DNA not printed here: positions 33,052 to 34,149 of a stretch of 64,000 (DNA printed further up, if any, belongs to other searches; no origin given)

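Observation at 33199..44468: Two dispersed paralogs of a secreted two-domain protein with a variable acidic linker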

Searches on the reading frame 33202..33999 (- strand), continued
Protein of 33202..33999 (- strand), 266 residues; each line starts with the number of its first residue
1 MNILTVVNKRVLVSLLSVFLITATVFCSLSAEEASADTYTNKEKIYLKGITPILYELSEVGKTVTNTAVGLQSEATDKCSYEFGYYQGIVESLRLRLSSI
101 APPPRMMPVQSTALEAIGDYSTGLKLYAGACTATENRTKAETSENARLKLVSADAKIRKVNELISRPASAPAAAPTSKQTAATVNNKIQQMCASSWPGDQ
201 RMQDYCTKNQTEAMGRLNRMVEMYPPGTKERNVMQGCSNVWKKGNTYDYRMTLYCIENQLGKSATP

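Call 41: find_encoding_contigs(protein=P0089, flank=6000, max_places=3)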
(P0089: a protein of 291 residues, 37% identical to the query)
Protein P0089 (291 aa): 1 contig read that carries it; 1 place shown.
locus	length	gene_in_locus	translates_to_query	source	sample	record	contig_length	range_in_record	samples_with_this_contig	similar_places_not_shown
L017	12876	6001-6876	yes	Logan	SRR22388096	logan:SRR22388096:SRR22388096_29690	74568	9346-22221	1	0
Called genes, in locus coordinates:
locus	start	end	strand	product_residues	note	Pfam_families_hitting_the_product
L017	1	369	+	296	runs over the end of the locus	PF02424:ApbE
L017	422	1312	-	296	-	-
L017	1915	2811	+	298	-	PF13495:Phage_int_SAM_4 (weak), PF00589:Phage_integrase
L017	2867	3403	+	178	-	PF06114:Peptidase_M78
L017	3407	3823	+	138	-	-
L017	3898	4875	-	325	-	PF00589:Phage_integrase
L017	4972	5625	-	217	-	-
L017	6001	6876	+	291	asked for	-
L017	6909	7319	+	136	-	-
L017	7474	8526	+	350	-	PF02498:Bro-N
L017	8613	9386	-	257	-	-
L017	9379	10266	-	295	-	PF18144:SMODS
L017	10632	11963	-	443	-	-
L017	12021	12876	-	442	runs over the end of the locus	PF05970:PIF1, PF13604:AAA_30, PF01443:Viral_helicase1 (faint), PF13245:AAA_19, PF02689:Herpes_Helicase (weak), PF13538:UvrD_C_2 (weak)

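Call 43: find_encoding_contigs(protein=P0066, flank=6000, max_places=3)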
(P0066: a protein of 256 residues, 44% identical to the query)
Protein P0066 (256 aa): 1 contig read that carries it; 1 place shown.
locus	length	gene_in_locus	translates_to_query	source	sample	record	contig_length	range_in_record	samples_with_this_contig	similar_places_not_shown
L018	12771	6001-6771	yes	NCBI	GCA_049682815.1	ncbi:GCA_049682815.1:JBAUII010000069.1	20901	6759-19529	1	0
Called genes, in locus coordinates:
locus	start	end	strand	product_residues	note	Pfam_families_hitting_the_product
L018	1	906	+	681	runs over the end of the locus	PF03030:H_PPase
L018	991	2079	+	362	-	PF01926:MMR_HSR1, PF02421:FeoB_N, PF06071:YchF-GTPase_C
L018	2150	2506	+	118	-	PF01250:Ribosomal_S6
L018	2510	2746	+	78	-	PF01084:Ribosomal_S18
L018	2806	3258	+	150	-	PF01281:Ribosomal_L9_N, PF03948:Ribosomal_L9_C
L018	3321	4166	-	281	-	PF14371:DUF4412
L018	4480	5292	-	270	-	-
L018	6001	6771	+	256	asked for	-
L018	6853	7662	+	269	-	PF01946:Thi4, PF03486:HI0933_like, PF07992:Pyr_redox_2 (weak), PF00890:FAD_binding_2 (weak), PF01266:DAO (faint), PF12831:FAD_oxidored, PF13450:NAD_binding_8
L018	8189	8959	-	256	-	PF20565:DUF6775, PF22529:DUF7001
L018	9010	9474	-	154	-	PF14588:YjgF_endoribonc, PF01042:Ribonuc_L-PSP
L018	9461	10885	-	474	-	PF00089:Trypsin, PF13365:Trypsin_2, PF00595:PDZ, PF13180:PDZ_2, PF17820:PDZ_6, PF00595:PDZ, PF13180:PDZ_2, PF17820:PDZ_6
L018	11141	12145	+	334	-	PF14399:BtrH_N, PF16169:DUF4872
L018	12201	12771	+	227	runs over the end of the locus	PF00702:Hydrolase, PF13419:HAD_2, PF13242:Hydrolase_like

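Call 45: search_protein_families(library=pfam, alignment_id=A1, max_evalue=1)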
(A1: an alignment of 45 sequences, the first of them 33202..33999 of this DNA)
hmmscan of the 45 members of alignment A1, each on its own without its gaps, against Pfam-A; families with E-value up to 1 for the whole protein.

A. member 1, window:33202-33999:- (266 aa): 1 family
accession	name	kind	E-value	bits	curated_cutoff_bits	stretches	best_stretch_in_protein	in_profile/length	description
PF24515.1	ARM_KNTC1_3rd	-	0.12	12.3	26.4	1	183-251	138-206/212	KNTC1 third ARM-repeats domain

B. families by the number of members that match (of 45 scanned): 19 families
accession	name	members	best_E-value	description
PF24515.1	ARM_KNTC1_3rd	13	0.0093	KNTC1 third ARM-repeats domain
PF00387.25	PI-PLC-Y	7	0.0092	Phosphatidylinositol-specific phospholipase C, Y domain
PF24437.2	INTS7_HB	3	0.073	Integrator complex subunit 7 helical bundle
PF22872.1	DUF7018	3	0.083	Domain of unknown function (DUF7018)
PF25113.1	TPR_ESP1_2nd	2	0.0063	Separase-like, TPR repeats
PF06534.19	RGM_C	2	0.063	Repulsive guidance molecule (RGM) C-terminal domain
PF15797.10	DUF4706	2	0.12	Domain of unknown function (DUF4706)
PF06684.16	AA_synth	2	0.14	Amino acid synthesis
PF05369.18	MtmB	1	0.0012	Monomethylamine methyltransferase MtmB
PF15117.11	UPF0697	1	0.059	Uncharacterised protein family UPF0697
PF14274.12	BT_3044-like_C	1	0.084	BT_3044-like, C-terminal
PF02916.20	DNA_PPF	1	0.12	DNA polymerase processivity factor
PF07763.18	FEZ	1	0.12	FEZ-like protein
PF19579.4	FtsL_2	1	0.15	Bacteriodetes cell division protein (FtsL-like)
PF19181.5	DUF5863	1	0.16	Family of unknown function (DUF5863)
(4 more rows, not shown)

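Call 47: find_encoding_contigs(protein=P0057, flank=8000, max_places=3)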
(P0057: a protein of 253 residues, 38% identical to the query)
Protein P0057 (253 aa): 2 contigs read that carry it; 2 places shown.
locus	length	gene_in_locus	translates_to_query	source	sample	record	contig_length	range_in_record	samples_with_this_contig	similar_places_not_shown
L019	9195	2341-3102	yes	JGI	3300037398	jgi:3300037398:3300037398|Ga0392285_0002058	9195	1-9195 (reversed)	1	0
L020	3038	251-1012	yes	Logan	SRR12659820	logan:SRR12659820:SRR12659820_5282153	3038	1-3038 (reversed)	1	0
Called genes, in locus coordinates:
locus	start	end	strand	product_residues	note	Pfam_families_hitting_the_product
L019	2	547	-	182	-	?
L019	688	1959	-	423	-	PF00535:Glycos_transf_2 (weak), PF21969:MGS_GT (weak)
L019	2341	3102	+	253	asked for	-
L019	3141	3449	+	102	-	PF11964:SpoIIAA-like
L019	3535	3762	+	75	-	-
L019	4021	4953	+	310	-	-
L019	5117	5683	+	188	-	PF04143:Sulf_transp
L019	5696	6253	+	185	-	PF20398:DUF6691, PF04143:Sulf_transp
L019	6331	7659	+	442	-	PF13458:Peripla_BP_6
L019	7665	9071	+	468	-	PF02743:dCache_1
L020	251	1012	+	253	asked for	-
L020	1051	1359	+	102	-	PF11964:SpoIIAA-like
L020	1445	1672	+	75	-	-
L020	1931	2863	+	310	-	-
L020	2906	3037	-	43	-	?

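Call 48: find_encoding_contigs(protein=P0058, flank=8000, max_places=3)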
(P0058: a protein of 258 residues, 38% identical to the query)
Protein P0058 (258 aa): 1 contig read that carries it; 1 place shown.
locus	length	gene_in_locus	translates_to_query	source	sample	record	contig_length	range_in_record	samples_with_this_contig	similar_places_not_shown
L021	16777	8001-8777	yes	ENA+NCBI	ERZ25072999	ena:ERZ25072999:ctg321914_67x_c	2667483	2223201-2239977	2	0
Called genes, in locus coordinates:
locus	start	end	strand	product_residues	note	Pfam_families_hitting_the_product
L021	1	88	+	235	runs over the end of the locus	PF11967:RecO_N, PF02565:RecO_C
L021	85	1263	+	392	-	PF01960:ArgJ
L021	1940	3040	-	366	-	PF01180:DHO_dh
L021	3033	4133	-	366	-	PF01926:MMR_HSR1, PF02421:FeoB_N, PF06071:YchF-GTPase_C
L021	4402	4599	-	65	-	-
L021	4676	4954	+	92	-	-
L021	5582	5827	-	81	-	-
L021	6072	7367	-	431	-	PF00535:Glycos_transf_2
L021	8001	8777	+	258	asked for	-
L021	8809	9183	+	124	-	PF11964:SpoIIAA-like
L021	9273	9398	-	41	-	-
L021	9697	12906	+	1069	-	PF00211:Guanylate_cyc, PF13191:AAA_16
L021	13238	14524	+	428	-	PF04101:Glyco_tran_28_C, PF06722:EryCIII-like_C, PF00201:UDPGT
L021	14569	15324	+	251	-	PF00891:Methyltransf_2, PF01209:Ubie_methyltran, PF05891:Methyltransf_PK, PF13489:Methyltransf_23, PF05175:MTS, PF02353:CMAS, PF08241:Methyltransf_11, PF08242:Methyltransf_12, +2 more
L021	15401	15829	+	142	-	PF00583:Acetyltransf_1, PF13673:Acetyltransf_10, PF13508:Acetyltransf_7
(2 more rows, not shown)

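Call 49: search_protein_families(library=pfam, proteins=[P0135, P0139, P0184, P0196, P0162, P0173, P0112, P0085, P0088, P0130], max_evalue=0.001)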
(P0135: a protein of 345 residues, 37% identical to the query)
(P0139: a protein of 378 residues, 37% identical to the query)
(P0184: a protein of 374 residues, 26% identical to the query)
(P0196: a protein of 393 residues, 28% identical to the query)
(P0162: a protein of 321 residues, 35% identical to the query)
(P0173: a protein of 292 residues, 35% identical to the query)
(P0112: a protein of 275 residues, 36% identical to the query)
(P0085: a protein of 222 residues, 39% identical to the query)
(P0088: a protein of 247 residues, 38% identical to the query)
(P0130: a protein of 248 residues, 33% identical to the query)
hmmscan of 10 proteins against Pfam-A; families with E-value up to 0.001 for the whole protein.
P0135 (345 aa): 0 families

P0139 (378 aa): 0 families

P0184 (374 aa): 0 families

P0196 (393 aa): 1 family
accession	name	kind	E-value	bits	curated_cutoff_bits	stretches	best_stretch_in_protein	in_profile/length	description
PF22872.1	DUF7018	-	0.00076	20.1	27.8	0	211-277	42-108/116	Domain of unknown function (DUF7018)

P0162 (321 aa): 1 family
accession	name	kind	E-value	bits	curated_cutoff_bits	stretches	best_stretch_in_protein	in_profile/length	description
PF13511.11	DUF4124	-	3e-09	37.4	22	1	13-49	4-40/56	Domain of unknown function (DUF4124)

P0173 (292 aa): 0 families

P0112 (275 aa): 1 family
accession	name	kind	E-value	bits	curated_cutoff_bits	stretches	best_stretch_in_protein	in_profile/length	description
PF00395.25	SLH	-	0.00017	21.9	20.8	1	1-20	24-43/44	S-layer homology domain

P0085 (222 aa): 1 family
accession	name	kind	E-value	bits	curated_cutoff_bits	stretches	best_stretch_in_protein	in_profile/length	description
PF13511.11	DUF4124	-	3.7e-05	24.3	22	1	36-86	3-53/56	Domain of unknown function (DUF4124)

P0088 (247 aa): 1 family
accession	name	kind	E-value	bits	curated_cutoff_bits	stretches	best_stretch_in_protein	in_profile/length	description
PF13511.11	DUF4124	-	5.7e-06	26.9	22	1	8-45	3-41/56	Domain of unknown function (DUF4124)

P0130 (248 aa): 0 families
